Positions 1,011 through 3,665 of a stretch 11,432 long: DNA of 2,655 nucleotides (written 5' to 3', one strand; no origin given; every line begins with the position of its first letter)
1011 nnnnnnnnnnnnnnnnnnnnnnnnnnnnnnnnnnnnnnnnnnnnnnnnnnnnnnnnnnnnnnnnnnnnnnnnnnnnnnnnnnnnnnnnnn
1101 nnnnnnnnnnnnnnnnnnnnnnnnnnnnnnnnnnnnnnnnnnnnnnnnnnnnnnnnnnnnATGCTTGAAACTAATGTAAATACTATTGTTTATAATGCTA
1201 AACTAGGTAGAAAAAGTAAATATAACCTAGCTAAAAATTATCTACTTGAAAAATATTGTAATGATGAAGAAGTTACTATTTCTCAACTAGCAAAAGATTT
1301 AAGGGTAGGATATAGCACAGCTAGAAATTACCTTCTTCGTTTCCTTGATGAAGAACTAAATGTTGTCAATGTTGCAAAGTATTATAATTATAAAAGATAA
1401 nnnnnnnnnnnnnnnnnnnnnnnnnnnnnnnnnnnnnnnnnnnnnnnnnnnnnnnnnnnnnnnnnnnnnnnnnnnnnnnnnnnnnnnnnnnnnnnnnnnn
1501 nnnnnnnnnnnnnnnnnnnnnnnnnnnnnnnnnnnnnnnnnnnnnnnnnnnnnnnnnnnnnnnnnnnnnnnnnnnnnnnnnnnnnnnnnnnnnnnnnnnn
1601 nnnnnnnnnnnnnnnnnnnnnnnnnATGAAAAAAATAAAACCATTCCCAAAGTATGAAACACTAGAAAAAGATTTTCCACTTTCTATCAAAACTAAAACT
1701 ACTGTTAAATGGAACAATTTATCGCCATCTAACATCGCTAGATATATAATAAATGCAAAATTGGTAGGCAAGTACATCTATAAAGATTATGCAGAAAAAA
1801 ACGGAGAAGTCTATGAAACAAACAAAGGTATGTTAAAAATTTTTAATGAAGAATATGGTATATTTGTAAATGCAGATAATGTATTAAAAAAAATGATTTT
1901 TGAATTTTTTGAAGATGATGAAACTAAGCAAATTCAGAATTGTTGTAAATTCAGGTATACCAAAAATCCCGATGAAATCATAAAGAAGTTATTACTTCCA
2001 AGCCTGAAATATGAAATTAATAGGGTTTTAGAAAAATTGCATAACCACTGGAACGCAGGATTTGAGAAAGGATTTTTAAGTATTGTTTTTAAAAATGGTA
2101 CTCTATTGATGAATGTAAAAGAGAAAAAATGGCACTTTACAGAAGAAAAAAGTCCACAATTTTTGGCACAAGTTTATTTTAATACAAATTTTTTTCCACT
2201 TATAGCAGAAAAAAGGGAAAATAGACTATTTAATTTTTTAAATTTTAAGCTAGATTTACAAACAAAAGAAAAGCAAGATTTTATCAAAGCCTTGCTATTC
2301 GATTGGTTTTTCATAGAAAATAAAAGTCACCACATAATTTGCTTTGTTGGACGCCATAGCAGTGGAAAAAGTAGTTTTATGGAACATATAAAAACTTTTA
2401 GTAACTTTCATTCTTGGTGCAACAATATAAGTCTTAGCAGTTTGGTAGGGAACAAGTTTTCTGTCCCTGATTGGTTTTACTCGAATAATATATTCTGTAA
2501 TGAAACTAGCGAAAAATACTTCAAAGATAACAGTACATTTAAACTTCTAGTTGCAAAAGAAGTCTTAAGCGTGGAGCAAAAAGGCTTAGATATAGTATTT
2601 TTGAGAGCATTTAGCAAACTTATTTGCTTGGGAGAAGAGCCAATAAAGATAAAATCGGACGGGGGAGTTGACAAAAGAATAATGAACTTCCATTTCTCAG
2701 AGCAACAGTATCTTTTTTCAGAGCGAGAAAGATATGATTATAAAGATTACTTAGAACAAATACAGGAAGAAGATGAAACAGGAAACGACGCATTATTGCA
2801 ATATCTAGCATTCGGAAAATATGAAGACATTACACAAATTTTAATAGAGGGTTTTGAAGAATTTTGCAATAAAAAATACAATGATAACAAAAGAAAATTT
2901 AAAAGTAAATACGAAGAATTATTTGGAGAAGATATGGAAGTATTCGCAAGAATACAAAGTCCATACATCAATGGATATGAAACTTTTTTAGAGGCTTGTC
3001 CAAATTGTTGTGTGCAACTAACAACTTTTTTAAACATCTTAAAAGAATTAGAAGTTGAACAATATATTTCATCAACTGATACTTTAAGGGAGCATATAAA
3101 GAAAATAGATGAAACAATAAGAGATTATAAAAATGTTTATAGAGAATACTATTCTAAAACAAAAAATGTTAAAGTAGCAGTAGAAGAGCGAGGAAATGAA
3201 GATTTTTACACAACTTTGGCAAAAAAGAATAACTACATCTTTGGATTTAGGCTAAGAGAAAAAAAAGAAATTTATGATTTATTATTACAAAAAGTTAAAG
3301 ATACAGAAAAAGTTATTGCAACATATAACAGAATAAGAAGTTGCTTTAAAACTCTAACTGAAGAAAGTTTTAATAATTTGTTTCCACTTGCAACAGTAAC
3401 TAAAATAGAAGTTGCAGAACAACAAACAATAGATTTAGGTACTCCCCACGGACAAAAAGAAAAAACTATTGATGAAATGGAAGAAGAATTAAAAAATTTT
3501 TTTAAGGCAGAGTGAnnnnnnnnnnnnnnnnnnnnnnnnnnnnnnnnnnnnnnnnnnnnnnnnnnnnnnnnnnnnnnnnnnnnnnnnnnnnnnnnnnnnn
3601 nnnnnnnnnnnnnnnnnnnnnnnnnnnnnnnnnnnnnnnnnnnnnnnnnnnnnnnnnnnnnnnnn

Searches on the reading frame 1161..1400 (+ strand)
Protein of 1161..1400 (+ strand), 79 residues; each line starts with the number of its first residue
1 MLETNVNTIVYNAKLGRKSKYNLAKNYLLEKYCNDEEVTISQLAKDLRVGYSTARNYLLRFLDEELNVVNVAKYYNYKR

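Call 10: search_protein_families(library=pfam, proteins=[window:1161-1400:+], max_evalue=0.01)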
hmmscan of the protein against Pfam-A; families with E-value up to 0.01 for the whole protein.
window:1161-1400:+ (79 aa): 1 family
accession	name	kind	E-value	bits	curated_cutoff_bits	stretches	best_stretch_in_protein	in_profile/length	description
PF13551.12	HTH_29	-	0.00019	21.9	28.1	1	35-66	9-41/64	Winged helix-turn helix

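Call 59: search_protein_families(library=phrogs, proteins=[window:1161-1400:+], max_evalue=0.01)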
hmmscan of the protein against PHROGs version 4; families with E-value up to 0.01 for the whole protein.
window:1161-1400:+ (79 aa): 0 families

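Call 60: search_protein_families(library=ncbifam, proteins=[window:1161-1400:+], max_evalue=0.01)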
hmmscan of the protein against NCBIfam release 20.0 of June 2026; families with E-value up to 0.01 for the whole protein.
window:1161-1400:+ (79 aa): 0 families

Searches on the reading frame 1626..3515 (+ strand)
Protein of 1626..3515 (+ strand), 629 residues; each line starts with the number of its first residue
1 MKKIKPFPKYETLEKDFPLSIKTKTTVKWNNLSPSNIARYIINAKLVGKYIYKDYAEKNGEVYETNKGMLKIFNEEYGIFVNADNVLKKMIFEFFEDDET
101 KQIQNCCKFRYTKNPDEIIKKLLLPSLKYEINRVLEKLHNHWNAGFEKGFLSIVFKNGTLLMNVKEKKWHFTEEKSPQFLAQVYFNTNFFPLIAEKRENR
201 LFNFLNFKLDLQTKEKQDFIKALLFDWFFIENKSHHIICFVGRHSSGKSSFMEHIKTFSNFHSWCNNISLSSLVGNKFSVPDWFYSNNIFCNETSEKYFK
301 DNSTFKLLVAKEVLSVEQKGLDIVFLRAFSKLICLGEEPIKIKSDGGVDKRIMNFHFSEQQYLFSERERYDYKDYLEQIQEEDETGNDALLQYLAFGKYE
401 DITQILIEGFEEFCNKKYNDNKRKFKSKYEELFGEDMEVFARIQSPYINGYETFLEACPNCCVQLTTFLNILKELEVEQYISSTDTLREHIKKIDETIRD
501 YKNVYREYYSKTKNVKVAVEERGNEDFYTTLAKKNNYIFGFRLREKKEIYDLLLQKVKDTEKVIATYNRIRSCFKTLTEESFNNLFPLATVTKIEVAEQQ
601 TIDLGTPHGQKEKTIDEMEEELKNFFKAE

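Call 10: search_protein_families(library=pfam, proteins=[window:1626-3515:+], max_evalue=0.01)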
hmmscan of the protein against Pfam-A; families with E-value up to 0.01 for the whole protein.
window:1626-3515:+ (629 aa): 1 family
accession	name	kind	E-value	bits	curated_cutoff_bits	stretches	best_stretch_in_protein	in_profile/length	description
PF19263.5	DUF5906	-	5.5e-08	33.9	27.6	1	240-343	1-106/114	Family of unknown function (DUF5906)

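Call 50: search_solved_structures(query=window:1626-3515:+, max_evalue=1)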
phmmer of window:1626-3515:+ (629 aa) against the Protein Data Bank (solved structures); distinct sequences matched with E-value up to 1: 2.
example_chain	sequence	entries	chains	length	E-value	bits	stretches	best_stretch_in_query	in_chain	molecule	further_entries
2m1n_A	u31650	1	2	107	0.038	15.7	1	482-584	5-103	Type III secretion system filament chaperone CesA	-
8vs5_A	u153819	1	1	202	0.073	14.8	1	82-207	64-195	Telomere resolvase ResT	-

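Call 59: search_protein_families(library=phrogs, proteins=[window:1626-3515:+], max_evalue=0.01)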
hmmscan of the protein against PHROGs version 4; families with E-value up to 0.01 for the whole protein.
window:1626-3515:+ (629 aa): 2 families
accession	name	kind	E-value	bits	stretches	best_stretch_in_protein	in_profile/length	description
phrog_864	-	DNA, RNA and nucleotide metabolism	9.1e-05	22.1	1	96-360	243-489/1064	DNA primase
phrog_1156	-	DNA, RNA and nucleotide metabolism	0.00022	20.9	1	214-410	536-720/855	DNA primase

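Call 60: search_protein_families(library=ncbifam, proteins=[window:1626-3515:+], max_evalue=0.01)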
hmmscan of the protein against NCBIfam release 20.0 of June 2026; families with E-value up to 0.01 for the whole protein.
window:1626-3515:+ (629 aa): 1 family
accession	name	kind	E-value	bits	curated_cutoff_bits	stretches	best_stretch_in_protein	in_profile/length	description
TIGR01613.1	primase_Cterm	subfamily_domain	2.7e-06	26.5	108.7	1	214-359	53-203/304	phage/plasmid primase, P4 family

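Call 86: search_solved_structures(query=A3, max_evalue=1)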
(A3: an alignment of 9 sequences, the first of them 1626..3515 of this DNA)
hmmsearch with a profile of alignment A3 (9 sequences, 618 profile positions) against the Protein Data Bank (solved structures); distinct sequences matched with E-value up to 1: 3.
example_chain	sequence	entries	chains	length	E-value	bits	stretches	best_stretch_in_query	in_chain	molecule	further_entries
3e66_A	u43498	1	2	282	0.14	13.7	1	56-143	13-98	PRP8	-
7cus_A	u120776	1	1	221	0.69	11.4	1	376-424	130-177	DUF3404 domain-containing protein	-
7cjr_A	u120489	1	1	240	0.79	11.2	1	376-424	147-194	Histidine kinase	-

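Call 87: search_protein_families(library=pfam, alignment_id=A3, max_evalue=0.01)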
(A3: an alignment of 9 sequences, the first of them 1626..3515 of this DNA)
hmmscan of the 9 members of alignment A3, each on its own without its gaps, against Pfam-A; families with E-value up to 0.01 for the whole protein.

A. member 1, window:1626-3515:+ (629 aa): 1 family
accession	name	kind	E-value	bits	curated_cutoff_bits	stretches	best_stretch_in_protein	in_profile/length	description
PF19263.5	DUF5906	-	5.5e-08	33.9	27.6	1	240-343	1-106/114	Family of unknown function (DUF5906)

B. families by the number of members that match (of 9 scanned): 4 families
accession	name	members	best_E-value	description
PF19263.5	DUF5906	9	2.1e-13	Family of unknown function (DUF5906)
PF13304.12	AAA_21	3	0.0023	AAA domain, putative AbiEii toxin, Type IV TA system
PF08706.16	D5_N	2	0.0031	D5 N terminal like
PF00005.33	ABC_tran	1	0.00032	ABC transporter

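Call 98: find_homologous_proteins(query=window:1626-3515:+, max_evalue=0.001)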
Query window:1626-3515:+ (629 aa): 88 proteins with E <= 0.001 among 8000 candidates.
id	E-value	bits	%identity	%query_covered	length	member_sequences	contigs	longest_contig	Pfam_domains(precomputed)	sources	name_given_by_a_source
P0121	0.0e+0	1408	99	100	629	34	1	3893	PF19263.6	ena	-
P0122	0.0e+0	1062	75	100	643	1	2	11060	PF19263.6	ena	-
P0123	0.0e+0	1062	75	100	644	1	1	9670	PF19263.6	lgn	-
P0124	0.0e+0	1056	75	100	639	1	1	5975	PF19263.6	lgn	-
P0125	0.0e+0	1052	74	100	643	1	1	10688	PF19263.6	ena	-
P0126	0.0e+0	1050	74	100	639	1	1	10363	PF19263.6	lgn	-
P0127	0.0e+0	1049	74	100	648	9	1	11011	PF19263.6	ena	-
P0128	0.0e+0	1049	74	100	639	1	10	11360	PF19263.6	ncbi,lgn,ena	-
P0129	0.0e+0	1048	74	100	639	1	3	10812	PF19263.6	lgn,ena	-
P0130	0.0e+0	1047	74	99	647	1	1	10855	PF19263.6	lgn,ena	-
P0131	0.0e+0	1047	74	100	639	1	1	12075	PF19263.6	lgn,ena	-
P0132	0.0e+0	1047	74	100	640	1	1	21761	PF19263.6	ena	-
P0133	0.0e+0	1045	74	100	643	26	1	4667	PF19263.6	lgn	-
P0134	0.0e+0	1045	73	100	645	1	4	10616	PF19263.6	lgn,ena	-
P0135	0.0e+0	1045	73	100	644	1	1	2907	PF19263.6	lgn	-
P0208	2.5e-41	160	30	74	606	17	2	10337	PF19263.6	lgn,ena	-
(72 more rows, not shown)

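Call 100: find_encoding_contigs(protein=P0128, flank=10000, max_places=2)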
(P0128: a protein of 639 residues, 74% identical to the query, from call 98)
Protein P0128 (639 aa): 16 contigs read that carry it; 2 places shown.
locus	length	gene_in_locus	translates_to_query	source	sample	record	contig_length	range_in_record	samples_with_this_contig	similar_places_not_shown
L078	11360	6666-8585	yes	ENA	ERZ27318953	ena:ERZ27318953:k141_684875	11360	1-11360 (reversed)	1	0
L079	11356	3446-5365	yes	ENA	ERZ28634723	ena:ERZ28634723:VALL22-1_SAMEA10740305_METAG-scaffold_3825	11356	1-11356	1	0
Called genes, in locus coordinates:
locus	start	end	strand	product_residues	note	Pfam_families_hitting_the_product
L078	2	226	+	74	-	?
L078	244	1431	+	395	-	-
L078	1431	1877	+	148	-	-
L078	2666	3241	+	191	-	-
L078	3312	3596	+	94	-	-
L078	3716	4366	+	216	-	PF00239:Resolvase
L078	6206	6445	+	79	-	-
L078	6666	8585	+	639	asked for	PF19263:DUF5906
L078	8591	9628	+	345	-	PF13155:Toprim_2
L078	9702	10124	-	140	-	-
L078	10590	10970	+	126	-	-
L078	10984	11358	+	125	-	?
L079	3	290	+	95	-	?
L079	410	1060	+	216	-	PF00239:Resolvase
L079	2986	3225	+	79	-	-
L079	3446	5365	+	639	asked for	PF19263:DUF5906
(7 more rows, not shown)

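Call 101: find_encoding_contigs(protein=P0208, flank=10000, max_places=2)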
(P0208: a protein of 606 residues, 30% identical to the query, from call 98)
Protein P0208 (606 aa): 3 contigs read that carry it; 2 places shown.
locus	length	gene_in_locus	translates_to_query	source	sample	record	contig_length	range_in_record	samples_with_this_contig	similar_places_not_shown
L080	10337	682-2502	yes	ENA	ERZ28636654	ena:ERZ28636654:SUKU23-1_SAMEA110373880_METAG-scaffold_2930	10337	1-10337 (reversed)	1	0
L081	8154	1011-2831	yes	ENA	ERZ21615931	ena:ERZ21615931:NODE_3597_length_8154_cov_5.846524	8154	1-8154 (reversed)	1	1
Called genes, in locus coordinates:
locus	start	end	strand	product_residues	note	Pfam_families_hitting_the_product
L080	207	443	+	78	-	-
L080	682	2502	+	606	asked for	PF19263:DUF5906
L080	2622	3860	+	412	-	PF13155:Toprim_2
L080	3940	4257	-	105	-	-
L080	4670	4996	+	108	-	PF21983:NikA-like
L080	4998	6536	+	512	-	PF03432:Relaxase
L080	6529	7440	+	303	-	-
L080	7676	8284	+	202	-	PF00239:Resolvase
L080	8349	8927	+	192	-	-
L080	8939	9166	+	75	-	-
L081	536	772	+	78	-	-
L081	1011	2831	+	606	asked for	PF19263:DUF5906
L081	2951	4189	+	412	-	PF13155:Toprim_2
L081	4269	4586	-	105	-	-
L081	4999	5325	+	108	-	PF21983:NikA-like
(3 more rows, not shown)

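Call 111: predict_structure(alignment_id=A4)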
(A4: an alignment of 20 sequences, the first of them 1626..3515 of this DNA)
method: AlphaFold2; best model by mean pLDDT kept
length: 629 residues; sequences in the alignment: 20
mean_pLDDT: 78.3   pTM: 0.75
mean pLDDT of the five models: 78.3, 78.0, 78.0, 76.5, 72.6
residues with pLDDT >= 90: 178; 70-90: 280; 50-70: 119; < 50: 52
segments of 3 or more residues with pLDDT < 50: 144-146, 276-278, 317-323, 343-348, 590-613, 627-629
pLDDT, mean of each block of 10 residues (from residue 1): 85 88 81 89 93 74 71 92 87 84 77 70 86 86 59 96 93 93 94 92 93 94 88 68 62 86 77 54 70 61 63 51 55 78 52 82 91 94 90 95 97 90 81 82 76 87 91 75 80 81 86 88 65 92 79 65 81 89 76 31 33 55 55
secondary structure, 60 per line:
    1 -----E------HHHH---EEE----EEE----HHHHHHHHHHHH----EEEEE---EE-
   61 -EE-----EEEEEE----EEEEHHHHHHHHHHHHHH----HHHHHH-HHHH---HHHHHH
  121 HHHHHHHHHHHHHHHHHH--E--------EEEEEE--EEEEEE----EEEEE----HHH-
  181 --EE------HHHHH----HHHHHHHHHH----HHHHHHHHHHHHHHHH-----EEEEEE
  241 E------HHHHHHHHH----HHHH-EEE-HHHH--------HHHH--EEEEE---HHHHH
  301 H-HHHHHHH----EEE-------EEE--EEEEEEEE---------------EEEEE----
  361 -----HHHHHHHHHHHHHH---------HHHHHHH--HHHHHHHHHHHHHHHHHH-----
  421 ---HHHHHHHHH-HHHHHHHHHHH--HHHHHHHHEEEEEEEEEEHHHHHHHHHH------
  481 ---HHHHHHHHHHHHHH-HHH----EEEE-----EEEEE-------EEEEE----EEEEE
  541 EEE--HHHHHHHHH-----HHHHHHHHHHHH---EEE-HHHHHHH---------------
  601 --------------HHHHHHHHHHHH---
elements in order: H13-16 E20-22 E27-29 H34-45 E50-54 E69-74 E79-82 H83-96 H101-106 H108-111 H115-138 E150-155 E158-163 E168-172 H191-195 H200-209 H214-229 E235-241 H248-256 H261-264 E266-268 H270-273 H282-285 E288-292 H296-301 H303-309 E314-316 E324-326 E329-336 E352-356 H366-379 H389-395 H398-415 H424-432 H434-444 H447-454 E455-464 H465-474 H484-497 E506-509 E515-519 E527-531 E536-543 H546-554 H560-571 E575-577 H579-585 H615-626

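Call 113: fold_search(model_id=the predicted structure, library=pdb)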
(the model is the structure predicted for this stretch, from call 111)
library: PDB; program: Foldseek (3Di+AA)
matches with E <= 10: 843; with E <= 0.001: 109
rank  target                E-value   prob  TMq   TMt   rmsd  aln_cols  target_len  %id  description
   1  8iqi_C                1.5e-09  1.00  0.37  0.28  13.3       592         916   13  Structure of Full-Length AsfvPrimPol in Complex-Form (released 2023-07-26)
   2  8wvz_A                1.3e-08  1.00  0.35  0.35  14.1       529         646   13  Structure of ADP-Form AsfvPrimPol Hexamer (released 2024-10-30)
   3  7ola_C                1.4e-08  1.00  0.41  0.55   7.2       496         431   16  Structure of Primase-Helicase in SaPI5 (released 2022-07-13)
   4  7om0_A                1.5e-08  1.00  0.41  0.54   7.1       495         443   16  Structure of Primase-Helicase in SaPI5 (released 2022-07-13)
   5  8wh0_B                2.3e-08  1.00  0.35  0.44  11.1       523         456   13  MPOX E5 hexamer ssDNA and AMP-PNP bound conformation (released 2024-10-09)
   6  9ivf_A                2.4e-08  1.00  0.34  0.34  13.9       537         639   13  Structure of Full-Length AsfvPrimPol with polyT DNA (released 2025-12-24)
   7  8wh0_A                2.7e-08  1.00  0.35  0.44  11.3       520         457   13  MPOX E5 hexamer ssDNA and AMP-PNP bound conformation (released 2024-10-09)
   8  8wh0_D                3.0e-08  1.00  0.35  0.45  11.6       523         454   14  MPOX E5 hexamer ssDNA and AMP-PNP bound conformation (released 2024-10-09)
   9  7om0_D                3.8e-08  1.00  0.41  0.54   7.3       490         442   16  Structure of Primase-Helicase in SaPI5 (released 2022-07-13)
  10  7ola_F                3.8e-08  1.00  0.32  0.50   8.0       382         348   15  Structure of Primase-Helicase in SaPI5 (released 2022-07-13)
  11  8iqh_D                3.8e-08  1.00  0.36  0.27  12.0       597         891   12  Structure of Full-Length AsfvPrimPol in Apo-Form (released 2023-07-26)
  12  8ww7_E                4.7e-08  1.00  0.36  0.27  11.5       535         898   12  Structure of AMPPNP-Form AsfvPrimPol Dodecamer (released 2025-04-30)
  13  8wwa_C                5.6e-08  1.00  0.34  0.27  15.9       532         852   13  Structure of AMPPNP-Form AsfvPrimPol Hexamer (released 2025-04-30)
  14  8ww8_B                5.9e-08  1.00  0.32  0.25  12.9       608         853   10  Structure of Apo-Form AsfvPrimPol Hexamer (released 2025-04-30)
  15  8wh3_A                6.2e-08  1.00  0.33  0.42  11.9       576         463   12  MPOX E5 hexamer apo form (released 2024-09-25)
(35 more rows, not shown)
